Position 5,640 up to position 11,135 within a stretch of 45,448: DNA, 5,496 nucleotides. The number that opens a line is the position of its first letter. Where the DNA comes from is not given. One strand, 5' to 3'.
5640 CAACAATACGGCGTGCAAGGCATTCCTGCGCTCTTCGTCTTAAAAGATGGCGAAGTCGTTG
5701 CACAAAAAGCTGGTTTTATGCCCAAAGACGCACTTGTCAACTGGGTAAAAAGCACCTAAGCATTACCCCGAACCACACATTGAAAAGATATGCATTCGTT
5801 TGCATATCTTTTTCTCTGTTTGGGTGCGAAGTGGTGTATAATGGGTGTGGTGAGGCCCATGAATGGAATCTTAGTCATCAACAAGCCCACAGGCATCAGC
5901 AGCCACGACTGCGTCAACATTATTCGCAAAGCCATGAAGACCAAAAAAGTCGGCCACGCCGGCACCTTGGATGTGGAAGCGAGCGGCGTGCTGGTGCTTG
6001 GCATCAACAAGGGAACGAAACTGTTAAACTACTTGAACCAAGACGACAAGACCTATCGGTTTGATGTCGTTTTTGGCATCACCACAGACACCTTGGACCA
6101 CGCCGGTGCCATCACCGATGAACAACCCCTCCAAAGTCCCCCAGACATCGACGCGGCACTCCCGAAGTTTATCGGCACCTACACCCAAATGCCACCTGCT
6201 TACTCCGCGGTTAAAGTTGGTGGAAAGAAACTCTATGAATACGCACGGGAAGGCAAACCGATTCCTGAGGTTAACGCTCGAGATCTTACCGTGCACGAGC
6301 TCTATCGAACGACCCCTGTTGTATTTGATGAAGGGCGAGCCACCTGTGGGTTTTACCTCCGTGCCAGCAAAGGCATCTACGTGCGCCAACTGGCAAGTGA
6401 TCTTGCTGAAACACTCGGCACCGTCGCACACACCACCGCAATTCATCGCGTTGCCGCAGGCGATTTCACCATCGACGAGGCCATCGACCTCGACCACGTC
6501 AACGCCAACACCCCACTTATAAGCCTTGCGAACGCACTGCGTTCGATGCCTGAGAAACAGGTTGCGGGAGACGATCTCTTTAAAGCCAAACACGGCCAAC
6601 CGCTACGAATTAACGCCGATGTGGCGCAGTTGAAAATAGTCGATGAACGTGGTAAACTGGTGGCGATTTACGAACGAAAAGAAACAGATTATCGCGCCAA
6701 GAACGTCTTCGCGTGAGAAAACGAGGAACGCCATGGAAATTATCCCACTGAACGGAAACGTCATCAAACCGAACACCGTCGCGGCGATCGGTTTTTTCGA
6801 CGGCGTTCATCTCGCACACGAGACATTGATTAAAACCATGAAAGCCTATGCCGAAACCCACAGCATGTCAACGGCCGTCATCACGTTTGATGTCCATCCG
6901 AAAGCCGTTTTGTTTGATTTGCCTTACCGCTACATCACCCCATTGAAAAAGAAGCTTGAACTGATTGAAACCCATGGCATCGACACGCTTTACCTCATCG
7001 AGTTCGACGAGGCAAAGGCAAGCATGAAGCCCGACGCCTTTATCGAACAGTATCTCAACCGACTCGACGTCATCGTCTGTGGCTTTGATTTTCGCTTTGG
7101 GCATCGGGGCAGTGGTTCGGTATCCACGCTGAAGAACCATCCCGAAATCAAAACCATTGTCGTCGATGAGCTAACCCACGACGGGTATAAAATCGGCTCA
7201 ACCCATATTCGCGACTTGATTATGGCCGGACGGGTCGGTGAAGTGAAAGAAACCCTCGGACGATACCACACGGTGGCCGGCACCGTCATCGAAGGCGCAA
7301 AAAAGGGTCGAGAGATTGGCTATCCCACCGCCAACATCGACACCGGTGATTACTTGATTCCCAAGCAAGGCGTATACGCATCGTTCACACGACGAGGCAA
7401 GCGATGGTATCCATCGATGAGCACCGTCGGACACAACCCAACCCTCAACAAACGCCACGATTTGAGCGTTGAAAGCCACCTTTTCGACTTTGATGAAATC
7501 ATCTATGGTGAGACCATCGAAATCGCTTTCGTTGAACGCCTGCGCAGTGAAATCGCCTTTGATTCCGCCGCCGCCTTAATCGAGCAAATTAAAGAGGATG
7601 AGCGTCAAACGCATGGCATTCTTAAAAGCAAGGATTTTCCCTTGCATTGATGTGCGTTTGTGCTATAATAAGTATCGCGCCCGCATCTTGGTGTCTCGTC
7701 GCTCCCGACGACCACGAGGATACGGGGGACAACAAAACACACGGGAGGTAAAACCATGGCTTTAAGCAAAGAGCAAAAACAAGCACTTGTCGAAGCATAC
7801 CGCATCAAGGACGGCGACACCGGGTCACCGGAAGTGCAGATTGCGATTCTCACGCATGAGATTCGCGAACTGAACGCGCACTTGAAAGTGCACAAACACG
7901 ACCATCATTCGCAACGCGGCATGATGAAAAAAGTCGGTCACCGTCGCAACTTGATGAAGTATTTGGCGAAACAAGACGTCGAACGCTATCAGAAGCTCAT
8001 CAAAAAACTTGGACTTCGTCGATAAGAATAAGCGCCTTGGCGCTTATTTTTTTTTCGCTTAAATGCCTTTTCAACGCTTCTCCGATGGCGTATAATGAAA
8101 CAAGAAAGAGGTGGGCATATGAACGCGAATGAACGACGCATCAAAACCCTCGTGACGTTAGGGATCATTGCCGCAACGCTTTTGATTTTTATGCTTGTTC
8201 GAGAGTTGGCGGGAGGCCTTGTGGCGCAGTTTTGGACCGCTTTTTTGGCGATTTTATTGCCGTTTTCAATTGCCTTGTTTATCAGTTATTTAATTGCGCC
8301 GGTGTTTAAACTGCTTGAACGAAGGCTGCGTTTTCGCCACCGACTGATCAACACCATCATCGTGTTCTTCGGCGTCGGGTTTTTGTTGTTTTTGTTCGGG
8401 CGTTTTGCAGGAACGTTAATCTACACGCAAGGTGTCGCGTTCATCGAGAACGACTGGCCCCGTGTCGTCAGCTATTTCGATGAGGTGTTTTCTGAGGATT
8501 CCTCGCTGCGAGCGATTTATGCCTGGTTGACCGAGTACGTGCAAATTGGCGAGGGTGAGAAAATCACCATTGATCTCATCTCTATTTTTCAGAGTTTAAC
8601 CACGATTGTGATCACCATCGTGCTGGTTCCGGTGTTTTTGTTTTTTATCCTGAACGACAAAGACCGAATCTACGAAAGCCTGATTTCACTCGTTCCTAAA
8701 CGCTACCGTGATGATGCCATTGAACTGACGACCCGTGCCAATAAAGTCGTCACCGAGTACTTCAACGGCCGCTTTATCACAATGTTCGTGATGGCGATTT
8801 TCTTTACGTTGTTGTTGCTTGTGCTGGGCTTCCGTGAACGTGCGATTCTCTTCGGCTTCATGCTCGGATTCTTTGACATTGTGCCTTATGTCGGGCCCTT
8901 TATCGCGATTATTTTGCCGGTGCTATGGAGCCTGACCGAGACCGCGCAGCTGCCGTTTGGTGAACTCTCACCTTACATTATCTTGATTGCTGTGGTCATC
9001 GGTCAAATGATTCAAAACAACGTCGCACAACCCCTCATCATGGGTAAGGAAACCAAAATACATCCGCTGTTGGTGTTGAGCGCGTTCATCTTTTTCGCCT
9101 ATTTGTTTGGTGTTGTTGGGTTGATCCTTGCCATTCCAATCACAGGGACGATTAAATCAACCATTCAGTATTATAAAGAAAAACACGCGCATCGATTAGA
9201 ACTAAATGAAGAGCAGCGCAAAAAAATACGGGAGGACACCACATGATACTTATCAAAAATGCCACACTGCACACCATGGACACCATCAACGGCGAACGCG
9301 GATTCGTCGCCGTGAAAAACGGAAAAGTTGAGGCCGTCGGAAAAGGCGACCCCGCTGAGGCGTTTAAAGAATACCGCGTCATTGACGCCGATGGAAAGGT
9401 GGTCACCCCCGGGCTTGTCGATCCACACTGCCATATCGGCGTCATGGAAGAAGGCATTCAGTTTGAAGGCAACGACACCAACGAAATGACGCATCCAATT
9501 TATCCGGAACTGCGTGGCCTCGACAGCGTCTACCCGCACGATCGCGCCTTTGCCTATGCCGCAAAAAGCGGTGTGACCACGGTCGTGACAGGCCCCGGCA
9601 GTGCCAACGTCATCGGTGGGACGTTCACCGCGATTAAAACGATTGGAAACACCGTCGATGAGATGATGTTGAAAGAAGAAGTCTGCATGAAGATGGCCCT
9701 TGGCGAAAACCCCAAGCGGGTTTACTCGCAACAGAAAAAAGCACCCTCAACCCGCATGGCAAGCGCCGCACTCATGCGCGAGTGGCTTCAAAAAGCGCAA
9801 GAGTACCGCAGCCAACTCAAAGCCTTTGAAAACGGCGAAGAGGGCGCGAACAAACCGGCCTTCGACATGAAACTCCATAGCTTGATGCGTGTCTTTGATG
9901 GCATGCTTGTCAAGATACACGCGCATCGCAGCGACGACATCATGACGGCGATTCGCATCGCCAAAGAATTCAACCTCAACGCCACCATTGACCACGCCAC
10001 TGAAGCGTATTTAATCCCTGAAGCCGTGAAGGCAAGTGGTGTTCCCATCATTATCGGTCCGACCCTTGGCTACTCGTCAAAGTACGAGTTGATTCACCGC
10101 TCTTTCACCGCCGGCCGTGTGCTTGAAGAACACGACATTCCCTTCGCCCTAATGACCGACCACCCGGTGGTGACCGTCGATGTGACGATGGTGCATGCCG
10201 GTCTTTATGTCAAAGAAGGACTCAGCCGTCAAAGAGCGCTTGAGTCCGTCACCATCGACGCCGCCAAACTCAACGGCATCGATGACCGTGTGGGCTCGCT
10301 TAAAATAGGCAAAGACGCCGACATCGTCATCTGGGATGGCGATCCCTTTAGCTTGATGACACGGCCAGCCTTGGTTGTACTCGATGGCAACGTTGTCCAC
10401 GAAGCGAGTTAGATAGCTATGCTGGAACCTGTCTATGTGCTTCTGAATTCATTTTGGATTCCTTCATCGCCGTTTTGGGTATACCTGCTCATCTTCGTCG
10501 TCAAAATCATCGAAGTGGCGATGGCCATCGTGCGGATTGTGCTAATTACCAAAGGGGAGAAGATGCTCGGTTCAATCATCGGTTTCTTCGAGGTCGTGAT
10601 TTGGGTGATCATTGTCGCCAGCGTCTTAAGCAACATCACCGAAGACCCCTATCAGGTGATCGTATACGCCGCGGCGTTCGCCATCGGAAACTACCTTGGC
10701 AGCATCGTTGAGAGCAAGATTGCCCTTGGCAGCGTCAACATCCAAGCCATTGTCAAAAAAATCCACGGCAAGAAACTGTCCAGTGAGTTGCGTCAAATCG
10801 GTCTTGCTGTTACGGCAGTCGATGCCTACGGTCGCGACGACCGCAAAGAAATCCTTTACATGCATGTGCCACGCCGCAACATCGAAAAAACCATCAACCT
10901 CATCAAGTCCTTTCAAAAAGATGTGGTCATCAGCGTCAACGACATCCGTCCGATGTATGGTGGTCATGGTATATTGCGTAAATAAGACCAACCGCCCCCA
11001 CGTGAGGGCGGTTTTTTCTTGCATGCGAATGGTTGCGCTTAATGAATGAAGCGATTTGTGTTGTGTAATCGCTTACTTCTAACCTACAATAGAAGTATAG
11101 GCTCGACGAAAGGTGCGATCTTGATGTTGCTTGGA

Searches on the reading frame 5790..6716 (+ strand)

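Call 30: search_protein_families(library=pfam, proteins=[window:5790-6716:+], max_evalue=0.00001)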
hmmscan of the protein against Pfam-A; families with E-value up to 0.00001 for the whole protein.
window:5790-6716:+ (308 aa): 1 family
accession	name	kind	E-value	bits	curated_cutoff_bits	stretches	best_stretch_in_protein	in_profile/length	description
PF01509.24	TruB_N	-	4.4e-42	144.4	27.3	1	46-198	1-149/149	TruB family pseudouridylate synthase (N terminal domain)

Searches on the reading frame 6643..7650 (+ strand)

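Call 30: search_protein_families(library=pfam, proteins=[window:6643-7650:+], max_evalue=0.00001)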
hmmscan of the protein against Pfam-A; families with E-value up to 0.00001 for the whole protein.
window:6643-7650:+ (335 aa): 2 families
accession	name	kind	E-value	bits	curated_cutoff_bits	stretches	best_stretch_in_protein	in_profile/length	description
PF06574.18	FAD_syn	-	5e-39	134.1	27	1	42-187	5-157/158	FAD synthetase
PF01687.23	Flavokinase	-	3.7e-38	131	19.6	1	205-325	1-122/124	Riboflavin kinase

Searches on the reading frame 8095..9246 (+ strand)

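Call 30: search_protein_families(library=pfam, proteins=[window:8095-9246:+], max_evalue=0.00001)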
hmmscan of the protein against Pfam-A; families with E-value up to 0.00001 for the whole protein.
window:8095-9246:+ (383 aa): 1 family
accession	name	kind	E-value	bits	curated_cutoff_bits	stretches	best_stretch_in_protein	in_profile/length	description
PF01594.21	AI-2E_transport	-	2.9e-51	175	34.3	1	42-360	13-326/327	AI-2E family transporter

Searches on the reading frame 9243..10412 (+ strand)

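Call 30: search_protein_families(library=pfam, proteins=[window:9243-10412:+], max_evalue=0.00001)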
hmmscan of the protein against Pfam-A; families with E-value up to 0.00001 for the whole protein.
window:9243-10412:+ (389 aa): 2 families
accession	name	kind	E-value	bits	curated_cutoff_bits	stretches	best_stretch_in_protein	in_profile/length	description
PF01979.26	Amidohydro_1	-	1.5e-21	77.5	25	1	53-383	1-343/345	Amidohydrolase family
PF07969.17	Amidohydro_3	-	1e-19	71.8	29.7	2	220-386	275-472/472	Amidohydrolase family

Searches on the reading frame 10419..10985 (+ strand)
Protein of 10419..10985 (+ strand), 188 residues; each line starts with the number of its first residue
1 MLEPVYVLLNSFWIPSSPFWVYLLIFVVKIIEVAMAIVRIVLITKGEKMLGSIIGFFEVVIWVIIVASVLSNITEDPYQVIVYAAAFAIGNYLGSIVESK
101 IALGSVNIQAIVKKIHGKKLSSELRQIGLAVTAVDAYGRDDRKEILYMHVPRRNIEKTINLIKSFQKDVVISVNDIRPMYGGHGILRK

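Call 30: search_protein_families(library=pfam, proteins=[window:10419-10985:+], max_evalue=0.00001)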
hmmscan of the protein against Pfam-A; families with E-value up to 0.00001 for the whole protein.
window:10419-10985:+ (188 aa): 2 families
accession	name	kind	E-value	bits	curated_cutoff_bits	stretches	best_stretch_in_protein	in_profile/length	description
PF18955.5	DUF5698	-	5.5e-21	75.2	27.5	1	38-94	2-57/58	Domain of unknown function (DUF5698)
PF10035.14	DUF2179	-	1.2e-06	28.6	22.8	1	131-181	3-55/55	Uncharacterized protein conserved in bacteria (DUF2179)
